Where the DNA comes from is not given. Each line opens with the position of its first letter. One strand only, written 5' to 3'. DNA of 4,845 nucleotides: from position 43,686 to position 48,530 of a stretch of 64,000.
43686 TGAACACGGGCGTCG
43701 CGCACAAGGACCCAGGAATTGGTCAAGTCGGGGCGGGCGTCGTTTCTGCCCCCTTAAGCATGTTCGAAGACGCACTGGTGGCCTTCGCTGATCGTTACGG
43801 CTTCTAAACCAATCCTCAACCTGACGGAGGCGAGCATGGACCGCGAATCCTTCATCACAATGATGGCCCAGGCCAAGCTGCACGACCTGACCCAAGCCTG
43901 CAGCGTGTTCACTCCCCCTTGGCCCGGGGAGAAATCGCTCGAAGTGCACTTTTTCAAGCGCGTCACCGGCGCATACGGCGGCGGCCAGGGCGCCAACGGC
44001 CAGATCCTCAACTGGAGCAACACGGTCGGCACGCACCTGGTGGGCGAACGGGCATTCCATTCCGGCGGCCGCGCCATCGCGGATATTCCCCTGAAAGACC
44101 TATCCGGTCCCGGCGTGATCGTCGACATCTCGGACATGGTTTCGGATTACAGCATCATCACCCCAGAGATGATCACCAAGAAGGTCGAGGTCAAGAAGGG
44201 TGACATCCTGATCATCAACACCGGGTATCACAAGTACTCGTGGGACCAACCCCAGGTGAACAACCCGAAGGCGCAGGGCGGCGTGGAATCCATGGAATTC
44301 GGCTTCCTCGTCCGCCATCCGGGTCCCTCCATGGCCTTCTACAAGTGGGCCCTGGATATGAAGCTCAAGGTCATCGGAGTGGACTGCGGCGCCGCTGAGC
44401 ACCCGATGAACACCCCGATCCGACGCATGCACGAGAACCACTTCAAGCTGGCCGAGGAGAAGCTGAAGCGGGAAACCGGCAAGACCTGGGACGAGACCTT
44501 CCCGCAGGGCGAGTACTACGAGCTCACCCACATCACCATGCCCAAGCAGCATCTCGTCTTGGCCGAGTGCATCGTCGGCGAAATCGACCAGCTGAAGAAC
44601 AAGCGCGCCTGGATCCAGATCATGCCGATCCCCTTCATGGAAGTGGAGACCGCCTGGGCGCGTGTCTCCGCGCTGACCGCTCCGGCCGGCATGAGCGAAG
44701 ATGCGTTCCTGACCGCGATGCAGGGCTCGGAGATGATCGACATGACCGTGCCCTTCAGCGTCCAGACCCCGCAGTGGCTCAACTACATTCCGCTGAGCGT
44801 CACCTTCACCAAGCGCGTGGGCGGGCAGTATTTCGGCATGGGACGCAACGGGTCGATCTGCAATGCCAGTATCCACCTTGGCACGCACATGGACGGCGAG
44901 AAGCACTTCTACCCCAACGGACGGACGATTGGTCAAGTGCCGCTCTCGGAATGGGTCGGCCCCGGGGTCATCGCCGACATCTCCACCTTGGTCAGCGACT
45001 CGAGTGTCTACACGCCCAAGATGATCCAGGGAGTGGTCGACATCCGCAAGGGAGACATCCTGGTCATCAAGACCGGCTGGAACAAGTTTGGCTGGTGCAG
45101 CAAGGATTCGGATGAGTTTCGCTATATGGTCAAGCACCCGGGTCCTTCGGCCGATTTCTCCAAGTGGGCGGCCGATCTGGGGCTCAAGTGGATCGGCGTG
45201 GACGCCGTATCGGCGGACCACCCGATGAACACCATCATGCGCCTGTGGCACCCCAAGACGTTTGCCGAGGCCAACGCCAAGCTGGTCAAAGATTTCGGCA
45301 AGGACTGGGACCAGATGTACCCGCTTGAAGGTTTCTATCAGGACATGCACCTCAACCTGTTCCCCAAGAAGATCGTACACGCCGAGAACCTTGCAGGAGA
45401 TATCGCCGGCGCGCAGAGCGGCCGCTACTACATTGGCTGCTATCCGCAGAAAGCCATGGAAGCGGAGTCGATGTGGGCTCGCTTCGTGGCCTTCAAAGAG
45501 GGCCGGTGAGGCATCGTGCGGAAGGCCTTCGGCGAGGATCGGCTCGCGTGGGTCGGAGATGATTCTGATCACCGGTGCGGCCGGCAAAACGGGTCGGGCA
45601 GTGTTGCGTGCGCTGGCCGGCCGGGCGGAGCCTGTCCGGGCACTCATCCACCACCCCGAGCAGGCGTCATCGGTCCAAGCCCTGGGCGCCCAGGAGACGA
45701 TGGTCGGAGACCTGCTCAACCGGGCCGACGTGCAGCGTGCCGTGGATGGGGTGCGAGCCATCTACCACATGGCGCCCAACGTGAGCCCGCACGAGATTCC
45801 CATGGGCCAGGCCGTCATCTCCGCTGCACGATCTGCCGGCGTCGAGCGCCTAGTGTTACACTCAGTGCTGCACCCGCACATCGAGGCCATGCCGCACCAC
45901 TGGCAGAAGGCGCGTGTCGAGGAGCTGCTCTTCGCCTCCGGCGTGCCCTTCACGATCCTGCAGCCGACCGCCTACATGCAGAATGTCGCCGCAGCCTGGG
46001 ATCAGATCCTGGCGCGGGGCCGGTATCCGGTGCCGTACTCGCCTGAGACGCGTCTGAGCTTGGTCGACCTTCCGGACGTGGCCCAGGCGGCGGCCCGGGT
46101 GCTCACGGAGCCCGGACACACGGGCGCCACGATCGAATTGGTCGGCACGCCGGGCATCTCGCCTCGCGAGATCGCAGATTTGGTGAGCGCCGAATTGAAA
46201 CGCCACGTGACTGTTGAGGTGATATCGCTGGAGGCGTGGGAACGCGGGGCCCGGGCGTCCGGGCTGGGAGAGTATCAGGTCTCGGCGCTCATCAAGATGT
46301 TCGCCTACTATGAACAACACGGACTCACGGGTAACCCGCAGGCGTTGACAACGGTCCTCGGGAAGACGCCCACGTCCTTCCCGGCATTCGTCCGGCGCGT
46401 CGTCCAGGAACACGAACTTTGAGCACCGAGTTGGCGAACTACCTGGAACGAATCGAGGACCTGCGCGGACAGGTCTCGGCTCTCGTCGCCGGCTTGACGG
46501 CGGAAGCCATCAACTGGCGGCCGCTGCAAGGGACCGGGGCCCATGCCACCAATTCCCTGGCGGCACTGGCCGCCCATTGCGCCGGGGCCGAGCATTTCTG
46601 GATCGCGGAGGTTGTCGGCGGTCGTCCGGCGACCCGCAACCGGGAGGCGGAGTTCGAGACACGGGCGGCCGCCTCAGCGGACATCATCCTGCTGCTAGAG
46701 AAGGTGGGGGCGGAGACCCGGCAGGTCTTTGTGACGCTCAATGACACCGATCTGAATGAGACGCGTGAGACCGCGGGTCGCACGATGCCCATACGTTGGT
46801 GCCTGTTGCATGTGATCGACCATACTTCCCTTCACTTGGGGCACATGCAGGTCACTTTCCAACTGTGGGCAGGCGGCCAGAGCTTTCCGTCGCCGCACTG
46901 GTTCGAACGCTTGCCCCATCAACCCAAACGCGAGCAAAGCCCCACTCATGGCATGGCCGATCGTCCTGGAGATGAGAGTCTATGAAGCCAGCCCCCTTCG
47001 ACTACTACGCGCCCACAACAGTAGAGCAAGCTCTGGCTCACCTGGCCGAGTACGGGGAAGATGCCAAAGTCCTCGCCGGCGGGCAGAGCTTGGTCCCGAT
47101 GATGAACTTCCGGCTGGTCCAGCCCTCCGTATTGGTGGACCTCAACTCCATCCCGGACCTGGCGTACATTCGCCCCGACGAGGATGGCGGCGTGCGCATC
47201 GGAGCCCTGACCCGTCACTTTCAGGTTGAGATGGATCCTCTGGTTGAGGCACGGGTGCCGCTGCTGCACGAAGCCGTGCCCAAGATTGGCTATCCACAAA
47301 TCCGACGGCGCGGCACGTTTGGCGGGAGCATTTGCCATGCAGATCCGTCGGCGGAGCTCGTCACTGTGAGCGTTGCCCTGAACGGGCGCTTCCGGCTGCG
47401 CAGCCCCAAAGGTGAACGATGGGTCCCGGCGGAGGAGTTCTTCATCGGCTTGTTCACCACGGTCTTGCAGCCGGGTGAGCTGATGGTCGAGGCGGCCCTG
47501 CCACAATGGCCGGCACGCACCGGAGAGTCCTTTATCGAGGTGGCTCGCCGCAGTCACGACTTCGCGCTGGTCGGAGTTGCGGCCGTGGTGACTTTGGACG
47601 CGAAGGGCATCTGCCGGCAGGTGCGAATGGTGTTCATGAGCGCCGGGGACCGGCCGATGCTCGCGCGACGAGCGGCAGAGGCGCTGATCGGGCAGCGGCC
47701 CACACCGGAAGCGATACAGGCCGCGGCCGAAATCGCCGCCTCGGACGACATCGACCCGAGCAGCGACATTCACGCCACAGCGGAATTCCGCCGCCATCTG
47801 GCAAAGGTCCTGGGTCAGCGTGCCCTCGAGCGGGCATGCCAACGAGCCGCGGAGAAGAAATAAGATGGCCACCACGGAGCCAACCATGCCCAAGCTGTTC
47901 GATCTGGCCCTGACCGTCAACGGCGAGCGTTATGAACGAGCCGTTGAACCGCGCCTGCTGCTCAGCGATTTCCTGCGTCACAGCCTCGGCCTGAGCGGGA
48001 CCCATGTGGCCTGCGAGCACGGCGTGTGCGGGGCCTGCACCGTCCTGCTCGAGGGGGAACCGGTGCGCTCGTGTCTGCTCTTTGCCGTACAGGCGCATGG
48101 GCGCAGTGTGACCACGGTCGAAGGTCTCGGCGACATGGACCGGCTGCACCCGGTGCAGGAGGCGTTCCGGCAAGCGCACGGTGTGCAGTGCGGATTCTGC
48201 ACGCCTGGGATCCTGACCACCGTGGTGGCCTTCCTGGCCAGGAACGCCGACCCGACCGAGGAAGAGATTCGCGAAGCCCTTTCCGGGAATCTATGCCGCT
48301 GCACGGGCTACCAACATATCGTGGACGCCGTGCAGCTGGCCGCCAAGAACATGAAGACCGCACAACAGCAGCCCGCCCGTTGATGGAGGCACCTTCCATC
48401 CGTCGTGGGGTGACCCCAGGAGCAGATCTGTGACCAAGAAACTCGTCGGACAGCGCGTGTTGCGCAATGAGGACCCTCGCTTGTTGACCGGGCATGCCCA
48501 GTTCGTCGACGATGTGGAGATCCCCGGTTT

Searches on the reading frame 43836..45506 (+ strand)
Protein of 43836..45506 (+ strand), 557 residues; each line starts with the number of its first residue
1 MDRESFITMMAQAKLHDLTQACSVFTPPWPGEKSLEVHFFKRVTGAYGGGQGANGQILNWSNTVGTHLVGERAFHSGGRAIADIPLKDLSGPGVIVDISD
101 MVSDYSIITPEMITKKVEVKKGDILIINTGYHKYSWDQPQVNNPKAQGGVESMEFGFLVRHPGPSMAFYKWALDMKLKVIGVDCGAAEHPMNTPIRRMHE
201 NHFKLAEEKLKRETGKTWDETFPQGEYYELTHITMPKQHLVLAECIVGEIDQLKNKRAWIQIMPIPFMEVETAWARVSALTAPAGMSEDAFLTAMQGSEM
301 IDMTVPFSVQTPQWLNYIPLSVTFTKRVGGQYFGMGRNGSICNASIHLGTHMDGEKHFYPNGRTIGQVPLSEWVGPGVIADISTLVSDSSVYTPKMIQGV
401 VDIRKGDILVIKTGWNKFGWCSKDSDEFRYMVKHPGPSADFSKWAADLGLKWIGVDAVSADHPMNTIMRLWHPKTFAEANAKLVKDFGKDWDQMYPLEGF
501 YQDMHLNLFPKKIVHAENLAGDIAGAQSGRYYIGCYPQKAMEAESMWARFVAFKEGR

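Call 4: search_protein_families(library=pfam, proteins=[window:43836-45506:+], max_evalue=0.1)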
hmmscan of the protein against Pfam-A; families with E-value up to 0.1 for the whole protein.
window:43836-45506:+ (557 aa): 2 families
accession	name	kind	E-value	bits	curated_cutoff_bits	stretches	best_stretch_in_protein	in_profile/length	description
PF04199.19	Cyclase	-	6e-58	195.5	23.1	2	301-462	1-142/142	Putative cyclase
PF24890.1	ALN_composite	-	0.0037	17.6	27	0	106-132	12-39/55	Allantoinase, composite domain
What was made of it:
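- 43836..45509 (+): Cyc2: tandem double PF04199 cyclase-family (metal amidohydrolase) protein. Pfam PF04199, two stretches, E 6e-58 (call 4).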

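Call 5: search_protein_families(library=ncbifam, proteins=[window:43836-45506:+], max_evalue=1)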
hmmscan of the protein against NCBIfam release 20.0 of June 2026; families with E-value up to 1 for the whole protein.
window:43836-45506:+ (557 aa): 1 family
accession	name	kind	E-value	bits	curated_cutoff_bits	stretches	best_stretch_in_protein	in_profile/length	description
TIGR03035.1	trp_arylform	equivalog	3.3e-16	59.9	223.05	2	300-462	2-149/206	arylformamidase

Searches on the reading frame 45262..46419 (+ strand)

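Call 43: search_protein_families(library=pfam, proteins=[window:45262-46419:+], max_evalue=0.001)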
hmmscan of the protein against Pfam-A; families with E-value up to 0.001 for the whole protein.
window:45262-46419:+ (386 aa): 4 families
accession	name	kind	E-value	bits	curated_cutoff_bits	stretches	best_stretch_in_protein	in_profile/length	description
PF05368.20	NmrA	-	1.2e-29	104.3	27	1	99-357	3-274/298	NmrA-like family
PF13460.12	NAD_binding_10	-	8.8e-21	75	27.2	1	105-284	1-184/184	NAD(P)H-binding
PF01370.27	Epimerase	-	8.1e-08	32.4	20.9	1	101-175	1-75/240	NAD dependent epimerase/dehydratase family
PF01073.25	3Beta_HSD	-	1.5e-05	24.7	22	1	102-200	1-114/280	3-beta hydroxysteroid dehydrogenase/isomerase family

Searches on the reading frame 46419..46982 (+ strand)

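Call 11: search_protein_families(library=pfam, proteins=[window:46419-46982:+], max_evalue=0.001)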
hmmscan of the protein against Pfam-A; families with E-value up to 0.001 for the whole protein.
window:46419-46982:+ (188 aa): 4 families
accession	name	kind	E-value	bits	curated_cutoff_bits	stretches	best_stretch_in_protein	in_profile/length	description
PF04978.18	MST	-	3.1e-15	57.4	27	1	12-145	6-142/149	Mycothiol-S-transferase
PF12867.12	DinB_2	-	8e-15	55.9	24.8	1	12-143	2-128/128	DinB superfamily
PF05163.17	DinB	-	1.8e-07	31.7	23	1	1-146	1-141/165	DinB family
PF07609.16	DUF1572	-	2.1e-05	24.8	23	1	8-143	10-142/163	Protein of unknown function (DUF1572)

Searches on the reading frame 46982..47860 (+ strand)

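Call 11: search_protein_families(library=pfam, proteins=[window:46982-47860:+], max_evalue=0.001)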
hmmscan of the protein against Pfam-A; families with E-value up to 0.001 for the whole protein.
window:46982-47860:+ (293 aa): 2 families
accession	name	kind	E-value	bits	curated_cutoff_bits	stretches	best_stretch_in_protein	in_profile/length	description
PF00941.27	FAD_binding_5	-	1.1e-50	172.2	27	1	5-176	2-170/170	FAD binding domain in molybdopterin dehydrogenase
PF03450.22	CO_deh_flav_C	-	2.3e-23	82.7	25.5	1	183-284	2-101/102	CO dehydrogenase flavoprotein C-terminal domain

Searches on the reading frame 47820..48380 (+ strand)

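Call 11: search_protein_families(library=pfam, proteins=[window:47820-48380:+], max_evalue=0.001)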
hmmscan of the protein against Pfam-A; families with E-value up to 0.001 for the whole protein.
window:47820-48380:+ (187 aa): 3 families
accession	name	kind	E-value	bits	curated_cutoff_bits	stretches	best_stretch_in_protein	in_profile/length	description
PF01799.25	Fer2_2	-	1.4e-33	115.3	30.3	1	99-172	1-75/75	[2Fe-2S] binding domain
PF00111.32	Fer2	-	8e-09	35.8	21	1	32-85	2-55/77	2Fe-2S iron-sulfur cluster binding domain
PF13085.11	Fer2_3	-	1.6e-05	25.3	27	1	64-104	51-90/107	2Fe-2S iron-sulfur cluster binding domain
